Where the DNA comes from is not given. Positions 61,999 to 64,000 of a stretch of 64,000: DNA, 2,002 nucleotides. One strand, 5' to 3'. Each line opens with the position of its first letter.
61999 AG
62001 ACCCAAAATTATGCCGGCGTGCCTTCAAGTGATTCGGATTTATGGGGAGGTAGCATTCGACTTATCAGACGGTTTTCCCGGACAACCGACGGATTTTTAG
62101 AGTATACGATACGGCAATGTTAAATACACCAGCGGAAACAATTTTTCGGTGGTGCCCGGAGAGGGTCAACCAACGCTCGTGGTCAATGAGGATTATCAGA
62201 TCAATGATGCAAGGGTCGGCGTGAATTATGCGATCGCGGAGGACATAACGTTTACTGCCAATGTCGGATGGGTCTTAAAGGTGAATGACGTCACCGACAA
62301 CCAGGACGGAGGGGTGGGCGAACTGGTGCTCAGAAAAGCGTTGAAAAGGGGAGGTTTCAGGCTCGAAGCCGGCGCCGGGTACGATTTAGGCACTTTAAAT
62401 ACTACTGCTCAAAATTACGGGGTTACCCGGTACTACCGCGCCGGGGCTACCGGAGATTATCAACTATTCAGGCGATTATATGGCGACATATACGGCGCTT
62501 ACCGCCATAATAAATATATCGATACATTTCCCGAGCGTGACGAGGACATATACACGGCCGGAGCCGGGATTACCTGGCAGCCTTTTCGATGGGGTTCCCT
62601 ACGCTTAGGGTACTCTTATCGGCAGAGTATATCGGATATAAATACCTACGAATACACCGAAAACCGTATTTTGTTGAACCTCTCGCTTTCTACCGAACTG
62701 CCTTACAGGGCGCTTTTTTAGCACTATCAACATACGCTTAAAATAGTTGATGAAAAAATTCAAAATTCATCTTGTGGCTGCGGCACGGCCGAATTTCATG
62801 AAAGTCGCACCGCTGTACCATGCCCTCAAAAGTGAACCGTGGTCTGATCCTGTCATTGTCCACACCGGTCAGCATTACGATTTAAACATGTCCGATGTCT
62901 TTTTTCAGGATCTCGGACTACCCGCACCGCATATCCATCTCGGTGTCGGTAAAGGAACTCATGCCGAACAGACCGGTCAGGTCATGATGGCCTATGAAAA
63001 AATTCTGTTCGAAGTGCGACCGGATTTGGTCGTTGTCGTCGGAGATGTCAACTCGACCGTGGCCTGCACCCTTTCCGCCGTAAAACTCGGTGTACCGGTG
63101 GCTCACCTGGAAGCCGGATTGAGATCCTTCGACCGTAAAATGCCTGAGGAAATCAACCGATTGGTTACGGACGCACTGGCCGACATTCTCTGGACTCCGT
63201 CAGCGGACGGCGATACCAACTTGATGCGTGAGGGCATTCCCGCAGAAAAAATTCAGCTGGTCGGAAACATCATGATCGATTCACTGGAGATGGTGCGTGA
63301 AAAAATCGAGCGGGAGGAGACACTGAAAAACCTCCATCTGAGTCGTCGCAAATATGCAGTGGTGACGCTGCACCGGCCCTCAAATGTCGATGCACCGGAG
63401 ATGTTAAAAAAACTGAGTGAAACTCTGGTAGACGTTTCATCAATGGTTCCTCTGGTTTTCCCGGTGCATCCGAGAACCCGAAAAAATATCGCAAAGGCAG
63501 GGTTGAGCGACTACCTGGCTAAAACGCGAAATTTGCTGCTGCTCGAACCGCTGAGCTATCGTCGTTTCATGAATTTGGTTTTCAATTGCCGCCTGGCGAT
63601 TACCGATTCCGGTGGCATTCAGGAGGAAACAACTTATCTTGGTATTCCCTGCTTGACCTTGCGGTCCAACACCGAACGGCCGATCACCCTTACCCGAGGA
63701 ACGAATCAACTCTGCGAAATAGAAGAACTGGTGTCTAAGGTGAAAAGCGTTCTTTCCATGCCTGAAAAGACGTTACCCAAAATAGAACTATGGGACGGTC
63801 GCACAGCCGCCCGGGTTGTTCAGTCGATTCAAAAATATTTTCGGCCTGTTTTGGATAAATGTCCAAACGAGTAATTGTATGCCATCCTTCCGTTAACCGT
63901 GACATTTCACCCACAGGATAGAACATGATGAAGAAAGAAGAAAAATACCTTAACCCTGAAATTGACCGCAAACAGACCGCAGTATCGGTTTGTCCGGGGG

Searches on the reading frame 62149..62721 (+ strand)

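Call 30: search_protein_families(library=pfam, proteins=[window:62149-62721:+], max_evalue=0.00001)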
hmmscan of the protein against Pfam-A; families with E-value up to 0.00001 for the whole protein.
window:62149-62721:+ (190 aa): 1 family
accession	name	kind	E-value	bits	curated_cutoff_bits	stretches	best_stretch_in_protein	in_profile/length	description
PF10082.15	BBP2_2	-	6.1e-09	35.7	23.7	1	85-180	283-376/378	Putative beta-barrel porin 2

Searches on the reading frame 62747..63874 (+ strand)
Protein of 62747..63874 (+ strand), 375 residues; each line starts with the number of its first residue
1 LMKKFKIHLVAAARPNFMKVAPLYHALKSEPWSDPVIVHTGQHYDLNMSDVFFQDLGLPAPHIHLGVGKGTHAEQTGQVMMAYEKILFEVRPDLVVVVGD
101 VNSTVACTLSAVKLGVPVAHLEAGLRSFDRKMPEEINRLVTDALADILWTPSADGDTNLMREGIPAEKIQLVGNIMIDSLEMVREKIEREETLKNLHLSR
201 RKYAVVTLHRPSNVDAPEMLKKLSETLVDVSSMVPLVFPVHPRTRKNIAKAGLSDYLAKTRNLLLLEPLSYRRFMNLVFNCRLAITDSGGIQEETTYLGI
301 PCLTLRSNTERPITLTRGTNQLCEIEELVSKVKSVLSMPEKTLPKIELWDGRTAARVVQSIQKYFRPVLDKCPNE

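Call 30: search_protein_families(library=pfam, proteins=[window:62747-63874:+], max_evalue=0.00001)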
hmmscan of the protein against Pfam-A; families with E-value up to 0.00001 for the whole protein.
window:62747-63874:+ (375 aa): 1 family
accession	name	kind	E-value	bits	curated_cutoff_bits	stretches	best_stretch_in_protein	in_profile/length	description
PF02350.25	Epimerase_2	-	1.2e-99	333.9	30.6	1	26-361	2-346/347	UDP-N-acetylglucosamine 2-epimerase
